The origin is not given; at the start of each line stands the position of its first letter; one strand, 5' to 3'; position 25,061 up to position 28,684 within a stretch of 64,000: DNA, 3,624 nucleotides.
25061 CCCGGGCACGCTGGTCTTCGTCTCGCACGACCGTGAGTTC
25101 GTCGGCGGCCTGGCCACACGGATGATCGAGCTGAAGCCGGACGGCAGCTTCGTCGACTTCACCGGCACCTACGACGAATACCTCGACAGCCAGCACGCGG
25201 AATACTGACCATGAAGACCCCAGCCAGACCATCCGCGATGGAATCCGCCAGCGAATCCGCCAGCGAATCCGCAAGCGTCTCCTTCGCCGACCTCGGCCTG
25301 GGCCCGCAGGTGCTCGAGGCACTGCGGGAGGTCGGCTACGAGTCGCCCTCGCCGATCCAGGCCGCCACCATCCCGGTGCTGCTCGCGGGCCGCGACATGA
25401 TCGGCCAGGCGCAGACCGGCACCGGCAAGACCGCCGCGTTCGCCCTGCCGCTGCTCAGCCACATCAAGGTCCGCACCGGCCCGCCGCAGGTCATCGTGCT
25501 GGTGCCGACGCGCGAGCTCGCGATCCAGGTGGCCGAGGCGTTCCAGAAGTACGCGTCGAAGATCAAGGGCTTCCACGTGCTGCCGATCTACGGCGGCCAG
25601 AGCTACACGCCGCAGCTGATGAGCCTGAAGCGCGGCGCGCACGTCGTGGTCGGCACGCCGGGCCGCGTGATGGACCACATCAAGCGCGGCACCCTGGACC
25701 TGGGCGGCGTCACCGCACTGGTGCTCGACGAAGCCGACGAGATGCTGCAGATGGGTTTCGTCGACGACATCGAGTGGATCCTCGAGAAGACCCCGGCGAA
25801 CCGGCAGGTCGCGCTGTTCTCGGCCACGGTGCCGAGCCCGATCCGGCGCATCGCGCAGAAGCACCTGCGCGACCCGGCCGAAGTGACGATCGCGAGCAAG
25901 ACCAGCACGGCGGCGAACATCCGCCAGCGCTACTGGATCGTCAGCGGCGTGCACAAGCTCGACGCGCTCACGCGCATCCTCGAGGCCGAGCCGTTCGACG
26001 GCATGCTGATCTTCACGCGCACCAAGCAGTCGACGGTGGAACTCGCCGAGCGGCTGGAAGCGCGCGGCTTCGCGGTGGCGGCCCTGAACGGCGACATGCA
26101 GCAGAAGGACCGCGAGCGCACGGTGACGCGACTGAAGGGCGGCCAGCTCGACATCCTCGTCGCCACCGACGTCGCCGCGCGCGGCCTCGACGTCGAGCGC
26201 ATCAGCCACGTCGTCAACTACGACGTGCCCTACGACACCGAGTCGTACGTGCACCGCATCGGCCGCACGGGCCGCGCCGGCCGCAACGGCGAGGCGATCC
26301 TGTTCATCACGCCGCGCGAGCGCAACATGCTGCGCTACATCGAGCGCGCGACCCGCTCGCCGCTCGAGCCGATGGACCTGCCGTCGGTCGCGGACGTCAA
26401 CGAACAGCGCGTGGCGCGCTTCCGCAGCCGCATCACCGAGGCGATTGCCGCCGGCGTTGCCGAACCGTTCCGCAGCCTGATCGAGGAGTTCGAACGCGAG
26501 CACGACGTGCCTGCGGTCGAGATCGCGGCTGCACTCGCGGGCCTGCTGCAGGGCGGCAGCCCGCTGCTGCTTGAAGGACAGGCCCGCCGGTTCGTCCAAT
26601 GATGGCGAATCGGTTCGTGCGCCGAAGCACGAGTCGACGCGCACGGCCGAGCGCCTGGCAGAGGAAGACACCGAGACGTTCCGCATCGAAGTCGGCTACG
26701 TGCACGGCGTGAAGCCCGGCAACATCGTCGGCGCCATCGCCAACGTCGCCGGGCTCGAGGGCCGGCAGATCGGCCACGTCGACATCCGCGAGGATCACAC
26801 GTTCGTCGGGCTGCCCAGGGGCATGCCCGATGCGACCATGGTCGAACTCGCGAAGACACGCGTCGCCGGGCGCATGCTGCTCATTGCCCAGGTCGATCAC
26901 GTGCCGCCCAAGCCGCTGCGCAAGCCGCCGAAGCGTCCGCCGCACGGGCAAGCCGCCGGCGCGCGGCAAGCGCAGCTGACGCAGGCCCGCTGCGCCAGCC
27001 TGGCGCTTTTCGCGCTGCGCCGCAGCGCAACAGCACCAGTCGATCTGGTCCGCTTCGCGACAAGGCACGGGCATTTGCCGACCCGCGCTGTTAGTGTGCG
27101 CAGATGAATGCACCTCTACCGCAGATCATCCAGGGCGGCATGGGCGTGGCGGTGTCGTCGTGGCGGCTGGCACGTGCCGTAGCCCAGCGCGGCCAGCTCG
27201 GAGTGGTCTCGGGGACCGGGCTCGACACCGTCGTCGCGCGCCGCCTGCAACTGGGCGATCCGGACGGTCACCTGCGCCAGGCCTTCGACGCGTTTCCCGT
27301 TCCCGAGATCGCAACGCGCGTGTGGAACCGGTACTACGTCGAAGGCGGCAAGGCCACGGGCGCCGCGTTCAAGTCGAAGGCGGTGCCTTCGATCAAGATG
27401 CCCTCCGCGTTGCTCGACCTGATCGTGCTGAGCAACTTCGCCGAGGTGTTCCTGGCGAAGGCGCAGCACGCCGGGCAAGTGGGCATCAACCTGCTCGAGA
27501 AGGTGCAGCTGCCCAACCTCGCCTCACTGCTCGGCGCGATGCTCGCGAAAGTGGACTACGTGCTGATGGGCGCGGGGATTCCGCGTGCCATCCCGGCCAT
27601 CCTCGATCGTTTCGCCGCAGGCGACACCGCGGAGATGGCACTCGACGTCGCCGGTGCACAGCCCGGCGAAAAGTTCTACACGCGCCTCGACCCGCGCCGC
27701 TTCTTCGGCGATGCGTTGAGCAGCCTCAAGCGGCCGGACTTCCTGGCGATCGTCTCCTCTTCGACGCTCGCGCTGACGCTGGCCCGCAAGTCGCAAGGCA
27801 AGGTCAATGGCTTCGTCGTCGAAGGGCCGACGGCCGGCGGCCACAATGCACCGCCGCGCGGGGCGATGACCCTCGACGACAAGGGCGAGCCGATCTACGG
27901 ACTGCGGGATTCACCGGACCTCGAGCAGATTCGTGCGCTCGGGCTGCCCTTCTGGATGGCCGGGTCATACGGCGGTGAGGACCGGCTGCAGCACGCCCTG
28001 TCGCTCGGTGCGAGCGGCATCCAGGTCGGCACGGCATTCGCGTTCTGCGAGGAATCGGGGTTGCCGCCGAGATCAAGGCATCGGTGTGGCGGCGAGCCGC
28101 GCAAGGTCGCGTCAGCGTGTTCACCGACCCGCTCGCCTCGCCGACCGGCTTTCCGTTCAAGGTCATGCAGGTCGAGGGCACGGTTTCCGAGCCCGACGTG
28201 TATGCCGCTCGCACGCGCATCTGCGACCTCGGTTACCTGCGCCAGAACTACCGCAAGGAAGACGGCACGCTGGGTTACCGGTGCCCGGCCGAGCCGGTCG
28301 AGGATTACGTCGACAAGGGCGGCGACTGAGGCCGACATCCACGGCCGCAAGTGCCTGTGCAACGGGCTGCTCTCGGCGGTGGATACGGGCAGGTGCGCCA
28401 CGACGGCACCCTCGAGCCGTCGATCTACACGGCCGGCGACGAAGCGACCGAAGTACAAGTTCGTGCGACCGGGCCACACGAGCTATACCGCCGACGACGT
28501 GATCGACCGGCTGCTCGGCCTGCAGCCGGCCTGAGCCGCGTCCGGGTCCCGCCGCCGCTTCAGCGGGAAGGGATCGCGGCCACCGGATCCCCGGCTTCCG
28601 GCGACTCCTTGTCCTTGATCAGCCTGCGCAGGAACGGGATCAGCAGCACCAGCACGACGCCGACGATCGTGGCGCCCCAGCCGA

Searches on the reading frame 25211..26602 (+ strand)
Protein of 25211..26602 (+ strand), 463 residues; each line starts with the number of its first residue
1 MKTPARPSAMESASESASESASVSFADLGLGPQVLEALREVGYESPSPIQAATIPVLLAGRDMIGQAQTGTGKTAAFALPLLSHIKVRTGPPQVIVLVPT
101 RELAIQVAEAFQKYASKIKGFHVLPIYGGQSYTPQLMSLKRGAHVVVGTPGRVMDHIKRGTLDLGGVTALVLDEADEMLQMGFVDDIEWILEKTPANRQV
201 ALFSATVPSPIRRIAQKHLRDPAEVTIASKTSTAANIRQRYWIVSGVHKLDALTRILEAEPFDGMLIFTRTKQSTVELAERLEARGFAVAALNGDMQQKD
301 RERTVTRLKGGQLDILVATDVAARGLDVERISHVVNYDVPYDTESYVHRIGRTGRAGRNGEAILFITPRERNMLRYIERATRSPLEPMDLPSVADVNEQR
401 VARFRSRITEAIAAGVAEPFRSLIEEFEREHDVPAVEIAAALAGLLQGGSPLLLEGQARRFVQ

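Call 44: search_protein_families(library=pfam, proteins=[window:25211-26602:+], max_evalue=0.00001)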
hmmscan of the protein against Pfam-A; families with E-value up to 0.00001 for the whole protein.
window:25211-26602:+ (463 aa): 4 families
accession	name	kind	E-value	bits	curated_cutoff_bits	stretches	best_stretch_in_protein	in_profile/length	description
PF00270.35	DEAD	-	2.6e-51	174.1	26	1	47-213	1-166/167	DEAD/DEAH box helicase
PF00271.37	Helicase_C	-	6.5e-33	113.7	23.5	1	249-357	2-110/110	Helicase conserved C-terminal domain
PF25399.1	DeaD_dimer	-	5.1e-24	84.5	23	1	391-456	1-66/67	RNA helicase DeaD dimerization domain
PF04851.21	ResIII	-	1.5e-06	28.6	22.5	1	66-207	29-162/164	Type III restriction enzyme, res subunit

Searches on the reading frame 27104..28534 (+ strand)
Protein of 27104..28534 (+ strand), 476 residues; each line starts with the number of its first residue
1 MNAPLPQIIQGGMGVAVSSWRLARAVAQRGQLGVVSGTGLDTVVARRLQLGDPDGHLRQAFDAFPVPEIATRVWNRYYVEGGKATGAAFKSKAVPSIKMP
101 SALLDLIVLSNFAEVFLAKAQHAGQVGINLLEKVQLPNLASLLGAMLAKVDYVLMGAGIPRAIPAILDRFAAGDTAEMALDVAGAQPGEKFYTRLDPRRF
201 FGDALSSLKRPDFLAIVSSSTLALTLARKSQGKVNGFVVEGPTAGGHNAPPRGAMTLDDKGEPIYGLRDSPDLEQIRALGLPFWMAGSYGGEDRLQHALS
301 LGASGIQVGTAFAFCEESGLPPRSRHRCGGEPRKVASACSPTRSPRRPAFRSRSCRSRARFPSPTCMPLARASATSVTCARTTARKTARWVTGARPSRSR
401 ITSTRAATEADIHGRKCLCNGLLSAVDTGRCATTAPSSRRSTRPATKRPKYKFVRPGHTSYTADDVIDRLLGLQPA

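Call 44: search_protein_families(library=pfam, proteins=[window:27104-28534:+], max_evalue=0.00001)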
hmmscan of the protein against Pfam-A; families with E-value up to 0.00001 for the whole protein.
window:27104-28534:+ (476 aa): 1 family
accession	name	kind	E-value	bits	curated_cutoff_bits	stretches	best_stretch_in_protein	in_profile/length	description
PF03060.21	NMO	-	3.8e-15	56.6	28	1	204-323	128-236/331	Nitronate monooxygenase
